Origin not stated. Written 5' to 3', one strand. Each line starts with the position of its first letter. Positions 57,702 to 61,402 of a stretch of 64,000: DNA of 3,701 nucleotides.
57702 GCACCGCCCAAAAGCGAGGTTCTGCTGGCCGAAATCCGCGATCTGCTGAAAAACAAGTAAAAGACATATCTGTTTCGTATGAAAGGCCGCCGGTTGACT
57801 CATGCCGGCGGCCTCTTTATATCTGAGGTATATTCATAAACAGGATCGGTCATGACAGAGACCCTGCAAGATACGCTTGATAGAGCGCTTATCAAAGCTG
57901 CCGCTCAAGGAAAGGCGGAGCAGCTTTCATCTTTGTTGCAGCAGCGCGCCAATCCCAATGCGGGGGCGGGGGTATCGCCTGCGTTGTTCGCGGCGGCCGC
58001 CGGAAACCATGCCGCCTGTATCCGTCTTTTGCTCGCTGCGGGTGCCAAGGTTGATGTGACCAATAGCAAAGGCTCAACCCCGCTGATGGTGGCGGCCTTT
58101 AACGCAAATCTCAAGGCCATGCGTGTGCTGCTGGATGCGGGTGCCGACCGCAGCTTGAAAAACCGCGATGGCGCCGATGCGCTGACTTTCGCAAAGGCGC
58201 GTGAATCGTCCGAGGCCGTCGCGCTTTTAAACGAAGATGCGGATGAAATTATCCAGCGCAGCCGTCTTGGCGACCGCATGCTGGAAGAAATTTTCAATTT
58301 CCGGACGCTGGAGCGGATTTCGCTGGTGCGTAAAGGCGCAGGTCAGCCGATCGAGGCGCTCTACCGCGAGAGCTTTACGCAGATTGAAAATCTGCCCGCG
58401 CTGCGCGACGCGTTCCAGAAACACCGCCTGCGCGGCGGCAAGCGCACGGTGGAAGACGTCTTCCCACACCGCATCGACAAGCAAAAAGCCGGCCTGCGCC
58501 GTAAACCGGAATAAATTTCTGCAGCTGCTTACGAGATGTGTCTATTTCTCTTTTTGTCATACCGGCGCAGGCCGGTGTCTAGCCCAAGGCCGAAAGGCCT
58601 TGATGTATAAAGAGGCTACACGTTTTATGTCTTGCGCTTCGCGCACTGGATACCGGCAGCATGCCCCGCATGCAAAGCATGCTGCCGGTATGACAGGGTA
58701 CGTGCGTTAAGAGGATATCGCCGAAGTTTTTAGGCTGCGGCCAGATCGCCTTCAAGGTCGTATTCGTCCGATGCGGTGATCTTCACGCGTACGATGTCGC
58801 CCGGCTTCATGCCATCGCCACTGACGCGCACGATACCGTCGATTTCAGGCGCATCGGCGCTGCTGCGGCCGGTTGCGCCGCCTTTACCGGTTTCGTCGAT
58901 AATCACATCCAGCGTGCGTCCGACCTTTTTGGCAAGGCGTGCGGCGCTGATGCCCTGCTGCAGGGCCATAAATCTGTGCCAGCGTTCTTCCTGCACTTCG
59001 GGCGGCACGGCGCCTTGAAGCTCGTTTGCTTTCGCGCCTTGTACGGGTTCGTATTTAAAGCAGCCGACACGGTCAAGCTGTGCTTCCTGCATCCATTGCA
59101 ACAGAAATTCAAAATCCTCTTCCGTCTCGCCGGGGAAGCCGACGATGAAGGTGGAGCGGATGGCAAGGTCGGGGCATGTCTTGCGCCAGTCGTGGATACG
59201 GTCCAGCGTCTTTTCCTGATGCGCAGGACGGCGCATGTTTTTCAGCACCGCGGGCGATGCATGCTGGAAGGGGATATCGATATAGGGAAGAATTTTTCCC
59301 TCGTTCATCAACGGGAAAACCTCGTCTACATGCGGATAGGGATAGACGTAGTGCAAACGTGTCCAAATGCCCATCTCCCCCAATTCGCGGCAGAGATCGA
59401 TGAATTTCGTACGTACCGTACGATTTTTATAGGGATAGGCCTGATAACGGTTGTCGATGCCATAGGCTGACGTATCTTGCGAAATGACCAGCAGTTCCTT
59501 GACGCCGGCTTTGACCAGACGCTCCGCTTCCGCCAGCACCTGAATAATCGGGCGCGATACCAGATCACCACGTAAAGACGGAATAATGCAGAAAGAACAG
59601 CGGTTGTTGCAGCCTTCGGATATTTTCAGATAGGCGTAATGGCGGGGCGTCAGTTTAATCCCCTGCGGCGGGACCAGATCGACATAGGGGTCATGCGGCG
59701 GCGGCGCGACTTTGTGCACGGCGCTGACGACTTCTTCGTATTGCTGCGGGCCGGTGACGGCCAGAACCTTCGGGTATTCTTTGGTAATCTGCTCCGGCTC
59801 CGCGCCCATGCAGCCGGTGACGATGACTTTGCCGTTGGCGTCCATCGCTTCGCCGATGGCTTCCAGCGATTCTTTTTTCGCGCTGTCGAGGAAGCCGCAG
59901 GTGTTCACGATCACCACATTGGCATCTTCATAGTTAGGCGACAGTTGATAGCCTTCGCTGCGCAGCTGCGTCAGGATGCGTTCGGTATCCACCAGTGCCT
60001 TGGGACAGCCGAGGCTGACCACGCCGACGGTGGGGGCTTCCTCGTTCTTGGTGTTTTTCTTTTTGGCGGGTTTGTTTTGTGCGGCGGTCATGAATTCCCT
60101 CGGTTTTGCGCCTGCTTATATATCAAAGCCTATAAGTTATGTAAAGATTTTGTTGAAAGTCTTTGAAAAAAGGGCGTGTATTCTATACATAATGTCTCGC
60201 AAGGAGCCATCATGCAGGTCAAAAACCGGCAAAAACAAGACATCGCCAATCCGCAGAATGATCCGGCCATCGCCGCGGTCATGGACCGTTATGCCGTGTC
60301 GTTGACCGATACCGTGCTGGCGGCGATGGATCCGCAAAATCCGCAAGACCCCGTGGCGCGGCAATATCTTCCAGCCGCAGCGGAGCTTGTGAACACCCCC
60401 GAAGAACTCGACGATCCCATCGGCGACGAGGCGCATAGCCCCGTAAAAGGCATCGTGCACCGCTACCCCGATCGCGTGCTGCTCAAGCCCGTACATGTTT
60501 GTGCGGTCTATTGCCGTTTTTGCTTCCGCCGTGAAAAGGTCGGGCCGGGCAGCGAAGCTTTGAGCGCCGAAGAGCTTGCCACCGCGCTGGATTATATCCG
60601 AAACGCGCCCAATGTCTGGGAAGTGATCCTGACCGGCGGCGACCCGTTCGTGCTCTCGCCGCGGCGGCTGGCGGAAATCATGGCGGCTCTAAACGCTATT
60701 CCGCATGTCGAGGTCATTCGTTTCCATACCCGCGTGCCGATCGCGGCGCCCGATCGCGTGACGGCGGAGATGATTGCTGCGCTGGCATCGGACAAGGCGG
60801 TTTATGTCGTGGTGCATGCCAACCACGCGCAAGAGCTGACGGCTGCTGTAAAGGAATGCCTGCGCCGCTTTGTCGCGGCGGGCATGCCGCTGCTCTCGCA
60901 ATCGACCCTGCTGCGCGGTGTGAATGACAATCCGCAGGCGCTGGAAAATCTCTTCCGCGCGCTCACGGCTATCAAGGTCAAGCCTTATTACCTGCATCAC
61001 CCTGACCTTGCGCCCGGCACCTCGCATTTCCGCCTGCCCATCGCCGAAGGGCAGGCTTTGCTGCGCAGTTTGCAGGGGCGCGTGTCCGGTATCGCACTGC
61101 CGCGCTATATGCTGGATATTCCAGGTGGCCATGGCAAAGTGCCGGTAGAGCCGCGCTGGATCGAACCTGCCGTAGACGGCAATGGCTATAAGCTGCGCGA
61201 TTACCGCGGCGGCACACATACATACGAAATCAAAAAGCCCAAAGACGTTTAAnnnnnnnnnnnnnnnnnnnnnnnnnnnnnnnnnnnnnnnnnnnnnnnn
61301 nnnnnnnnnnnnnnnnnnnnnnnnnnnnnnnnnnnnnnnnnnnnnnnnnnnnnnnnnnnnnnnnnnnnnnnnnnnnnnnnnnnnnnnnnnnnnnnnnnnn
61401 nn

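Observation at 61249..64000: Unusual three-gene operon: SDR reductase fused to an intact NadR kinase domain, then NadR-like NMNAT with a dead kinase P-loop, then a membrane-anchored EndoU-like RNase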

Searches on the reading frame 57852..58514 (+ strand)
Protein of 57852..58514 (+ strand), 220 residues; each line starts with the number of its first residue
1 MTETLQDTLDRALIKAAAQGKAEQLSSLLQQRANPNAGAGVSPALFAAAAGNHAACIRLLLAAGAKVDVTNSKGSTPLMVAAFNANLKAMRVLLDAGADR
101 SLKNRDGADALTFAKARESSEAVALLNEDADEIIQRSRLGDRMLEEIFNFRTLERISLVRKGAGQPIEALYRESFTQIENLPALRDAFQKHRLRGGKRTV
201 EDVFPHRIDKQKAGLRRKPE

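Call 61: search_protein_families(library=pfam, proteins=[window:57852-58514:+], max_evalue=0.00001)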
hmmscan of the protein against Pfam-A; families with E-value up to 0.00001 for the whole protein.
window:57852-58514:+ (220 aa): 6 families
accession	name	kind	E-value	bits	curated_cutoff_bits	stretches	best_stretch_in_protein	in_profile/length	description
PF12796.13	Ank_2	-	5.3e-14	53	27.3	1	13-102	1-88/90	Ankyrin repeats (3 copies)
PF00023.36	Ank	-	5.5e-13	48.8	21.1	0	74-104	2-32/33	Ankyrin repeat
PF13637.12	Ank_4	-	2e-11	44.3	22.7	1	45-94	1-50/50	Ankyrin repeats (many copies)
PF24521.3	Ank_KRIT1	-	8.1e-08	32.5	80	1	9-124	18-138/149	KRIT1 ankyrin-repeats domain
PF13606.12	Ank_3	-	2.1e-07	31.1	22.3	0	74-99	2-27/30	Ankyrin repeat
PF13857.12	Ank_5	-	2.7e-07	31.3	27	0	60-110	1-52/56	Ankyrin repeats (many copies)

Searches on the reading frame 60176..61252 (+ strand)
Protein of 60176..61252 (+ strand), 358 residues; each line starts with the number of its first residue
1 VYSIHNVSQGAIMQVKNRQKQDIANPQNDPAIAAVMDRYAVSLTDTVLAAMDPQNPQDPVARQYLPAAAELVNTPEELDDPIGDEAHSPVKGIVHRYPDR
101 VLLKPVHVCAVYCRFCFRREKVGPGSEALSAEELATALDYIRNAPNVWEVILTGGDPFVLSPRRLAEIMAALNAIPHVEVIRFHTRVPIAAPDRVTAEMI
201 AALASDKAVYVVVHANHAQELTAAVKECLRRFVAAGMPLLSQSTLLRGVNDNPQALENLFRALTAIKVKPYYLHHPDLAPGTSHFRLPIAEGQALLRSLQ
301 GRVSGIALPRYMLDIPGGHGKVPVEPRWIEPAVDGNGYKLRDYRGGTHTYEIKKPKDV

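Call 4: search_protein_families(library=pfam, proteins=[window:60176-61252:+], max_evalue=1)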
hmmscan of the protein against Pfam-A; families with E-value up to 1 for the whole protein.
window:60176-61252:+ (358 aa): 7 families
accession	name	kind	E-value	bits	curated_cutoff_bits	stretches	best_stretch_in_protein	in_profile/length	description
PF04055.27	Radical_SAM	-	9.7e-12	45.8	29.5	1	105-253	3-158/166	Radical SAM superfamily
PF12544.13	LAM_C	-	3.6e-07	30.8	26.7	1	298-351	3-55/127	Lysine-2,3-aminomutase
PF13353.11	Fer4_12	-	0.0013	19.5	22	1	106-170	12-75/137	4Fe-4S single cluster domain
PF12110.13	Nup96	-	0.04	13.4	25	1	205-235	235-265/295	Nuclear protein 96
PF03927.19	NapD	-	0.059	13.9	28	0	161-181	11-31/76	NapD protein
PF19238.5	Radical_SAM_2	-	0.093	12.8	26.7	0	222-264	101-142/151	Radical SAM-like domain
PF00378.25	ECH_1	-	0.25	11.1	27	1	131-157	25-51/251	Enoyl-CoA hydratase/isomerase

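Call 5: search_protein_families(library=ncbifam, proteins=[window:60176-61252:+], max_evalue=0.1)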
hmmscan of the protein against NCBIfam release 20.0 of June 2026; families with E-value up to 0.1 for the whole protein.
window:60176-61252:+ (358 aa): 22 families
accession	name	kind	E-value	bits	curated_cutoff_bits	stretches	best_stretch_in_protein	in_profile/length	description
TIGR03822.1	AblA_like_2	hypoth_equivalog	6.7e-147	488.7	396.25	1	17-329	6-320/321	lysine-2,3-aminomutase-like protein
TIGR03820.1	lys_2_3_AblA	equivalog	1.2e-93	314.1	525.4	1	29-351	37-359/417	lysine 2,3-aminomutase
TIGR04368.1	Glu_2_3_NH3_mut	equivalog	1.8e-82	277.1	650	1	29-329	83-382/404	glutamate 2,3-aminomutase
TIGR00238.1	TIGR00238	subfamily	2.1e-79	266.9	199.2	1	33-317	47-331/331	KamA family radical SAM protein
TIGR03821.1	EFP_modif_epmB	equivalog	1.2e-75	254.5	369.3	1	36-323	33-320/321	EF-P beta-lysylation protein EpmB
TIGR04468.1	arg_2_3_am_muta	equivalog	5.8e-74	249.2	600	1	23-345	24-346/351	arginine 2,3-aminomutase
NF041718.1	rSAM_phane_AMC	equivalog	0.0008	18.5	425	1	96-184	3-91/362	cyclophane-forming radical SAM peptide maturase AmcB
NF041298.1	rSAM_mat_DynA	equivalog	0.0011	18.1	450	1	102-164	4-69/356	dynobactin maturation radical SAM/SPASM protein DynA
TIGR02495.1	NrdG2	equivalog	0.006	15.9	131.15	1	109-202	26-111/193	anaerobic ribonucleoside-triphosphate reductase activating protein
TIGR04053.2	TIGR04053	equivalog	0.0073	15.6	395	1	106-173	15-81/366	TIGR04053 family radical SAM/SPASM domain-containing protein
NF006067.1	PRK08208.1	equivalog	0.01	14.8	380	1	109-236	45-179/427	STM4012 family radical SAM protein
NF045646.2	rSAM_Se_TrsS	equivalog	0.014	14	490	1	101-169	88-153/441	radical SAM (seleno)protein TrsS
NF049973.1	radical_Rv1681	equivalog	0.015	14.3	380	1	102-171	75-141/326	Rv1681 family radical SAM protein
TIGR03551.1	F420_cofH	equivalog_domain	0.026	13.4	374.1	1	107-184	47-122/345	5-amino-6-(D-ribitylamino)uracil--L-tyrosine 4-hydroxyphenyl transferase CofH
NF047865.1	rSAM_PapB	equivalog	0.029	13.6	340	1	106-168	10-74/330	PapB family radical SAM/SPASM ranthipeptide maturase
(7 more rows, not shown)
